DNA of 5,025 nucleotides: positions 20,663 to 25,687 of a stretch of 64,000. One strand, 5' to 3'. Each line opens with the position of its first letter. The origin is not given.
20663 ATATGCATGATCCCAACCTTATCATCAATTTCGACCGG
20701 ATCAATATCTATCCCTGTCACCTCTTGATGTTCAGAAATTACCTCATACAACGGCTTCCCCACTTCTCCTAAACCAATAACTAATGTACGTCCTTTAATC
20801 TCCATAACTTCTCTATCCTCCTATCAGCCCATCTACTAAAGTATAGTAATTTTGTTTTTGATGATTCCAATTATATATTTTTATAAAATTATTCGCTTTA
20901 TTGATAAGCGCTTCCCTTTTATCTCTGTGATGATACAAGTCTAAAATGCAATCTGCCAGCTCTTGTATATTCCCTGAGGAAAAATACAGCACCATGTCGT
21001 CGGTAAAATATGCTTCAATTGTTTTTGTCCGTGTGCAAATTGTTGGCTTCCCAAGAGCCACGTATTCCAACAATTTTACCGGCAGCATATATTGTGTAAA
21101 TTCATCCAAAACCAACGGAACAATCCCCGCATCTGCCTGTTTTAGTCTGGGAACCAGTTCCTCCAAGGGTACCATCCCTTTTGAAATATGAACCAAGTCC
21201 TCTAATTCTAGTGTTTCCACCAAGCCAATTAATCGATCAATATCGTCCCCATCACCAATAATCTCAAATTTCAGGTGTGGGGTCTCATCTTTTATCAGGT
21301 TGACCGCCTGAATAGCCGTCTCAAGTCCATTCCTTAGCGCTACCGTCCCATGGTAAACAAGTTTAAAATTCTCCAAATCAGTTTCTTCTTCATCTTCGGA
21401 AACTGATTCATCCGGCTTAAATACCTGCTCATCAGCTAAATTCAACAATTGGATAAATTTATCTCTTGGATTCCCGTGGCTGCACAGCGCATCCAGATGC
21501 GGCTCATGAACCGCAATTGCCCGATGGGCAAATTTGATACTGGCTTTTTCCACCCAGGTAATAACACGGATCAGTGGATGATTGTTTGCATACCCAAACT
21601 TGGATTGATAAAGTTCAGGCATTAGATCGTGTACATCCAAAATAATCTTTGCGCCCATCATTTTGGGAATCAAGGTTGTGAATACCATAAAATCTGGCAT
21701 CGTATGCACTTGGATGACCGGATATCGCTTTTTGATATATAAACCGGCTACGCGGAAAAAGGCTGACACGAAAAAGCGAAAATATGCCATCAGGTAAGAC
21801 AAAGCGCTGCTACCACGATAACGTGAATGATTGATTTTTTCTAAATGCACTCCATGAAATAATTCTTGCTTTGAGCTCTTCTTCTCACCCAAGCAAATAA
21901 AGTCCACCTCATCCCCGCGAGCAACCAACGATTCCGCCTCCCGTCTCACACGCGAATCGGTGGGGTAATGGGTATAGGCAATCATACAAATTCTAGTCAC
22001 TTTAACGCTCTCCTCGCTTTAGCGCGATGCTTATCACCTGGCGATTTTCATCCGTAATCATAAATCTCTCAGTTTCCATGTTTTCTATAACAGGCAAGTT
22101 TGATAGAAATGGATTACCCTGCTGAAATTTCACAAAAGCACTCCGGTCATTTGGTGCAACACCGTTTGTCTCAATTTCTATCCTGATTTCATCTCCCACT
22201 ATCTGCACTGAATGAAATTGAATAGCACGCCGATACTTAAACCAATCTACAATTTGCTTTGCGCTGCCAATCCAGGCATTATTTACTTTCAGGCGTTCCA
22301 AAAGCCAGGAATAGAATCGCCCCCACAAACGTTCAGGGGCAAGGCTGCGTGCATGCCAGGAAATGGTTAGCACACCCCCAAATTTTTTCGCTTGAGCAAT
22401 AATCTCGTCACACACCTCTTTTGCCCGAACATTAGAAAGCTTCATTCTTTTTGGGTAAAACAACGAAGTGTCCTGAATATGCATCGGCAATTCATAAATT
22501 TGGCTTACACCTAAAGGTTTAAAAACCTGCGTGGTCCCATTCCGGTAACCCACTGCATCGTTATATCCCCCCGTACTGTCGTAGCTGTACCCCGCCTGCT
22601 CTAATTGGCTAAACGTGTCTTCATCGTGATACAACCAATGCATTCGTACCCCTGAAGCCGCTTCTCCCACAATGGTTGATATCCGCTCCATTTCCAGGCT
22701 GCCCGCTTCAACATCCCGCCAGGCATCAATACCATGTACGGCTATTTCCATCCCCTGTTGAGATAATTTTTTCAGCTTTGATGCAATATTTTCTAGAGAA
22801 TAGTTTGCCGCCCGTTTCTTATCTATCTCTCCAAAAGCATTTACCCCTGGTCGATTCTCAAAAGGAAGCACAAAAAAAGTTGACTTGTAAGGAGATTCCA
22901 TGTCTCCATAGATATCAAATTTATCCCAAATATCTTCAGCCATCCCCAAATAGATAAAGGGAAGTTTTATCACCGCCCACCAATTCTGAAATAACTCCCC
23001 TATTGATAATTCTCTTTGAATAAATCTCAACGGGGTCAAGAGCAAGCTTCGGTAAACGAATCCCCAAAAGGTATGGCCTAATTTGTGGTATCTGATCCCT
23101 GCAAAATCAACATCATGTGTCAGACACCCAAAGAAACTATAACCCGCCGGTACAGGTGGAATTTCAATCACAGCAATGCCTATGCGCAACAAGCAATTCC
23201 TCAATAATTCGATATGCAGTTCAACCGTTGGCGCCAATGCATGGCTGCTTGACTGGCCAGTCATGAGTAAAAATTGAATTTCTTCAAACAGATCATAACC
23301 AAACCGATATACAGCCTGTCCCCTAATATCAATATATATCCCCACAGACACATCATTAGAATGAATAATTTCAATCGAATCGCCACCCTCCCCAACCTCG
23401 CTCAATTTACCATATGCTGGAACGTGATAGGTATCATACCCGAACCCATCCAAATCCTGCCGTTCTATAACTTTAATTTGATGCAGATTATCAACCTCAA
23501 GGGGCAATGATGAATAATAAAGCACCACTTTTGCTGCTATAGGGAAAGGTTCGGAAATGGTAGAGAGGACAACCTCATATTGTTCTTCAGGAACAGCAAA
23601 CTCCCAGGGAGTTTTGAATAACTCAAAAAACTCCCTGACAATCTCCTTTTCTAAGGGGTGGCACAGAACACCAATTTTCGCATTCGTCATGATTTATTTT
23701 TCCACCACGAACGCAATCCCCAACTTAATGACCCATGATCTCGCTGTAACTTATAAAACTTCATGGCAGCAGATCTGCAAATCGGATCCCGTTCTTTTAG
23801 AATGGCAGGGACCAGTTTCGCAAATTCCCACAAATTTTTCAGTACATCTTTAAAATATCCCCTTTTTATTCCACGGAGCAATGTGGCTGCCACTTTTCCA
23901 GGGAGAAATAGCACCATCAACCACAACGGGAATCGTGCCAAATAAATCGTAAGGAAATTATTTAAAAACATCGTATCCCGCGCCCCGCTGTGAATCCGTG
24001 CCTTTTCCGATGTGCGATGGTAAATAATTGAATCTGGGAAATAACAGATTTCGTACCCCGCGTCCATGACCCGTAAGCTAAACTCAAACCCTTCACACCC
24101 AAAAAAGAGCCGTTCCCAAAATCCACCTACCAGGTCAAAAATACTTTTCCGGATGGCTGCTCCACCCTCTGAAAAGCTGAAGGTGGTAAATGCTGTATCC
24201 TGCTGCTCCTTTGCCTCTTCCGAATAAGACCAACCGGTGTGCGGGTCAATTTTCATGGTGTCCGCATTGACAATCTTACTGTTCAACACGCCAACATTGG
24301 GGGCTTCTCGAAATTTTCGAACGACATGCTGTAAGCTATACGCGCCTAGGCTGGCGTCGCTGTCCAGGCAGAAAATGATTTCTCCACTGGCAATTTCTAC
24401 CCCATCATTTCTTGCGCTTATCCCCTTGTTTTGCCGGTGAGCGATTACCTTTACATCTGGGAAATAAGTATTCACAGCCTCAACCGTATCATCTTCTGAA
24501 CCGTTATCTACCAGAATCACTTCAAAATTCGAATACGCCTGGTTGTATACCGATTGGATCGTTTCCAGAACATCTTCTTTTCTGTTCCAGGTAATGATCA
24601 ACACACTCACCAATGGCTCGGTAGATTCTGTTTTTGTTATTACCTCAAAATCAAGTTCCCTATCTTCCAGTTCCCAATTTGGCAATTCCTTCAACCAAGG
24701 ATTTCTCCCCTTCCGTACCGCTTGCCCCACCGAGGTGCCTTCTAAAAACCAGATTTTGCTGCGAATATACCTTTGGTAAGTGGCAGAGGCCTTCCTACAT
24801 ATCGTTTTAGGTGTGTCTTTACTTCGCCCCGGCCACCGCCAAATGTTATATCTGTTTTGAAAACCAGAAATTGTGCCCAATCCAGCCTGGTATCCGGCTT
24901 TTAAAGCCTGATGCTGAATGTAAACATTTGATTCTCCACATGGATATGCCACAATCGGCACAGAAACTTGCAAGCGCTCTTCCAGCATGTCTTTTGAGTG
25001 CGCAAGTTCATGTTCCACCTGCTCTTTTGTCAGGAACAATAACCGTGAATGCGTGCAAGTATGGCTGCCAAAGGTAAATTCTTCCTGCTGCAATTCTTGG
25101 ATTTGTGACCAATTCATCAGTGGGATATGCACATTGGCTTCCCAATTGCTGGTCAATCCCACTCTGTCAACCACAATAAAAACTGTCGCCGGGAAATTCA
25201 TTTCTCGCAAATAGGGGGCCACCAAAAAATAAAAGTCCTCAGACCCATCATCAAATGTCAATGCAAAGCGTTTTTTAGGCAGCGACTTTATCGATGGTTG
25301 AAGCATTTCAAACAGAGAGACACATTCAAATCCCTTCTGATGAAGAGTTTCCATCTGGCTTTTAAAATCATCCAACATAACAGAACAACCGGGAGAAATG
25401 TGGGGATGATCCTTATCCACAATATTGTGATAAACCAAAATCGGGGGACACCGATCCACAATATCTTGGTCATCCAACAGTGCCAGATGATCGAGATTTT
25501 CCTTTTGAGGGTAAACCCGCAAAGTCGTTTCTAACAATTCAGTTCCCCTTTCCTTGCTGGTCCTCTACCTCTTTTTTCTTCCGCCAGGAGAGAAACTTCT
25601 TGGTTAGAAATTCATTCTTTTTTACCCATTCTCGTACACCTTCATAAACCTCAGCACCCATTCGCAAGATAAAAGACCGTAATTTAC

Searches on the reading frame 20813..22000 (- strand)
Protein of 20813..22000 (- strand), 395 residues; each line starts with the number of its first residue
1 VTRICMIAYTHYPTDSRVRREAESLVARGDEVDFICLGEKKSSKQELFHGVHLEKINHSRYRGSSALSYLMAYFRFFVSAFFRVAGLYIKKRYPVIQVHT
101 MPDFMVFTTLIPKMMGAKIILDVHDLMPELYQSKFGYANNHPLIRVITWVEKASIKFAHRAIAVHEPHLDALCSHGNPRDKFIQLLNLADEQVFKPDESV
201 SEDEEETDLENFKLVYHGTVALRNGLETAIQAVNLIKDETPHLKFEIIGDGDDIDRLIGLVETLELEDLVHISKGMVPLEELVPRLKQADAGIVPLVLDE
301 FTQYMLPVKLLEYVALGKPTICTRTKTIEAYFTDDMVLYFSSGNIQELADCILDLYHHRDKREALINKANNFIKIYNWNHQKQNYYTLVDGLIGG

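Call 66: search_protein_families(library=pfam, proteins=[window:20813-22000:-], max_evalue=0.000001)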
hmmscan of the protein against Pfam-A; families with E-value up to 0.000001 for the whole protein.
window:20813-22000:- (395 aa): 5 families
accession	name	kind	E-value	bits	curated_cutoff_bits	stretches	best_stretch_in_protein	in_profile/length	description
PF00534.26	Glycos_transf_1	-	1.9e-17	63.8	26.4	1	204-371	8-171/172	Glycosyl transferases group 1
PF13692.12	Glyco_trans_1_4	-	3e-16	60.4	27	1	213-357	3-141/142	Glycosyl transferases group 1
PF13439.12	Glyco_transf_4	-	2.5e-11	44.4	28.5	1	18-181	8-158/170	Glycosyltransferase Family 4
PF13579.12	Glyco_trans_4_4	-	9.9e-10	39.4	29.7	1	17-182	6-152/158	Glycosyl transferase 4-like domain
PF13524.12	Glyco_trans_1_2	-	4.8e-09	36.7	25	1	238-380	10-137/144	Glycosyl transferase-like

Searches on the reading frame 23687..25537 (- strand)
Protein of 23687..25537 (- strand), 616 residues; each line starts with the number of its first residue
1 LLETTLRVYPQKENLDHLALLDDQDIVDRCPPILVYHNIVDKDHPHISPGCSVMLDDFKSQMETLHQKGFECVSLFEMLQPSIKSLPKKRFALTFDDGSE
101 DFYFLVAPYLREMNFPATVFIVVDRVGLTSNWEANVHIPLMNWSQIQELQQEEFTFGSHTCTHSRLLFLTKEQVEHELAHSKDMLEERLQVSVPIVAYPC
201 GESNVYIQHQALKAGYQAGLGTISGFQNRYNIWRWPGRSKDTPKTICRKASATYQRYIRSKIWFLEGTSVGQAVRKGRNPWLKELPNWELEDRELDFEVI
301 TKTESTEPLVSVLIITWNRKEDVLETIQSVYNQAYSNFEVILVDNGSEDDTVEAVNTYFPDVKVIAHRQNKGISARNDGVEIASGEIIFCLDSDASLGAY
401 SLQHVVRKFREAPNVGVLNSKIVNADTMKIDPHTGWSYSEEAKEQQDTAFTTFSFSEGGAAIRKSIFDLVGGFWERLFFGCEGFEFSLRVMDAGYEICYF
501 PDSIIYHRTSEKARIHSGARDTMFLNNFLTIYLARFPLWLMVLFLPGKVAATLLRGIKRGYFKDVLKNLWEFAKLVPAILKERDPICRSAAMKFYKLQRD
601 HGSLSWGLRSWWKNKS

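Call 66: search_protein_families(library=pfam, proteins=[window:23687-25537:-], max_evalue=0.000001)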
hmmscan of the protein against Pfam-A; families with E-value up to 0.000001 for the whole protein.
window:23687-25537:- (616 aa): 4 families
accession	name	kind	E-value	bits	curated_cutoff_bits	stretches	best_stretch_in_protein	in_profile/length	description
PF00535.33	Glycos_transf_2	-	3.2e-30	105.7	23.3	1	311-468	1-165/168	Glycosyl transferase family 2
PF01522.26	Polysacc_deac_1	-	3.2e-23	82.5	23.1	1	85-218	3-123/124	Polysaccharide deacetylase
PF13641.12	Glyco_tranf_2_3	-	6.3e-13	49.7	27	1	310-512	3-216/230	Glycosyltransferase like family 2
PF10111.15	Glyco_tranf_2_2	-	1.4e-11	44.8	27.3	1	311-521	1-230/276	Glycosyltransferase like family 2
